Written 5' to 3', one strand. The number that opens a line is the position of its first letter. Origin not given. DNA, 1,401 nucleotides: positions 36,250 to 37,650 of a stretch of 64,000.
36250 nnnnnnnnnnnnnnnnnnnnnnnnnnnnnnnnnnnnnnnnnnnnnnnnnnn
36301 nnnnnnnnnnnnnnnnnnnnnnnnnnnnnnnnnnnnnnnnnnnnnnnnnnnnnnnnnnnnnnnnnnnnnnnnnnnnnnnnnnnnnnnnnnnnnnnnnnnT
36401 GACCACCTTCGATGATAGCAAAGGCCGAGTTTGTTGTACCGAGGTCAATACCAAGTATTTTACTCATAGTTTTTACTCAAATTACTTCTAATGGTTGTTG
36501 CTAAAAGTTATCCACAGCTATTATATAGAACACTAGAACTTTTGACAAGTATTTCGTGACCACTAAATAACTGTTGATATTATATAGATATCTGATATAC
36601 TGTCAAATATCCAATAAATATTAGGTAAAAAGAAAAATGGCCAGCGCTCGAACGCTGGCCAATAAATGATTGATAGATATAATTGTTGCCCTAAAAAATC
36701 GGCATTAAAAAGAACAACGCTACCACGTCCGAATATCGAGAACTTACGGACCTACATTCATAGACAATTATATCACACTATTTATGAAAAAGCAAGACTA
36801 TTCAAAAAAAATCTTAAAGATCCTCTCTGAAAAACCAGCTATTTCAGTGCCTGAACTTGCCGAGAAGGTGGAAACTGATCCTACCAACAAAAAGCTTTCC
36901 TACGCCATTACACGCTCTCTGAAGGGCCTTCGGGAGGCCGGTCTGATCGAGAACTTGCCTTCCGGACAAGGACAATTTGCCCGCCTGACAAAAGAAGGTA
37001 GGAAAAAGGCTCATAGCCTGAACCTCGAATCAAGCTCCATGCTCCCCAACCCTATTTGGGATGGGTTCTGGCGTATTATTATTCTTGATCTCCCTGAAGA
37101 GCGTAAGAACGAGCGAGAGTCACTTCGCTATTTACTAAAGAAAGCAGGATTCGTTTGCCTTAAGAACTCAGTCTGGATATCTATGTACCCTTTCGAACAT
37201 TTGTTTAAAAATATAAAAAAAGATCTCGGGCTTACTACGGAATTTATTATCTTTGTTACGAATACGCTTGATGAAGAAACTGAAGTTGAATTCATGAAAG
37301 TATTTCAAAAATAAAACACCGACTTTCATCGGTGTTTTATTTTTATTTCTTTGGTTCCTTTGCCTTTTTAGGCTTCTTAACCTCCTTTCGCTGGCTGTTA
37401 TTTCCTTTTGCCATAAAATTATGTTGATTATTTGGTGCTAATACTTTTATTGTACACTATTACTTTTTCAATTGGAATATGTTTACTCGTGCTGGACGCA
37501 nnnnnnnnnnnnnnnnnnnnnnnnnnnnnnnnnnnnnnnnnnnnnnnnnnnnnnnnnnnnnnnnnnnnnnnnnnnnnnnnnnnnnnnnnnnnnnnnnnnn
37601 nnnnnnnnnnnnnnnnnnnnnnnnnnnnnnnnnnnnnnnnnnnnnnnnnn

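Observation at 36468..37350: wHTH + Cas2-like (PaaX-like) regulator sits divergently between grpE and dnaK, where hrcA normally resides; no CIRCE operator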

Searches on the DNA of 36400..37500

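Call 10: search_rna_families(source=window, start=36400, end=37500, threshold=evalue, max_evalue=10)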
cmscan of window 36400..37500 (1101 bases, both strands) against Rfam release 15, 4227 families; matches with E-value up to 10: 26.
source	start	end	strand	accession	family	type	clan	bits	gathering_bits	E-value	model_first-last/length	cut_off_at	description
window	37290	37357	+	RF02621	BSnc120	Gene; sRNA;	-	28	114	0.00047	1-88/88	no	Brucella sRNA 120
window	37290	37346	-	RF02351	psRNA14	Gene; sRNA;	-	25.9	60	0.078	1-84/84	no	Proteobacteria sRNA psRNA14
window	36519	36661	+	RF02194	HPnc0260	Gene; antisense;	-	25.7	59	4.8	1-156/156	no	Bacterial antisense RNA HPnc0260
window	37279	37343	+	RF02495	ohsC_RNA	Gene; antitoxin;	-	25.6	50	0.24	1-77/77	no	Oppression of Hydrophobic ORF by sRNA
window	37279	37380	+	RF01770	rimP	Cis-reg; leader;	-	21.6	47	0.86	1-102/102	no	Gammaprotebacteria rimP leader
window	37305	37345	+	RF04157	MIR9486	Gene; miRNA;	-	21.1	100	0.2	1-119/119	no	MIR9486 microRNA precursor family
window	37218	37346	+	RF02053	STnc430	Gene; sRNA;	-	20.3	47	2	1-162/162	no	Enterobacterial sRNA STnc430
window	36639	36836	-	RF01828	SprD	Gene; sRNA;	-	19.1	100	0.25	1-142/142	no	Small pathogenicity island RNA D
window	37306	37346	-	RF04157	MIR9486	Gene; miRNA;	-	18.6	100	0.99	1-119/119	no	MIR9486 microRNA precursor family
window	37307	37344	-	RF04134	MIR7504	Gene; miRNA;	-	18.6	83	3.6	1-124/124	no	MIR7504 microRNA precursor family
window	37313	37342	-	RF02891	AgrB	Gene; antisense;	-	18.2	40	3.7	51-81/84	no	ArsR-gov region gene B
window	37307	37344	+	RF04134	MIR7504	Gene; miRNA;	-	18.2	83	4.3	1-124/124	no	MIR7504 microRNA precursor family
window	37307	37344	+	RF03623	mir-1252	Gene; miRNA;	-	18.2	70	5.7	1-65/65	no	mir-1252 microRNA precursor family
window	36623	36704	-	RF00519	suhB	Gene; sRNA;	CL00108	17.9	41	0.71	1-77/77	no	Makes More Granules Regulator RNA (mmgR)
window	36632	36674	-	RF01489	sbrA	Gene; sRNA;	-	17.9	45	1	1-71/71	no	Listeria sRNA sbrA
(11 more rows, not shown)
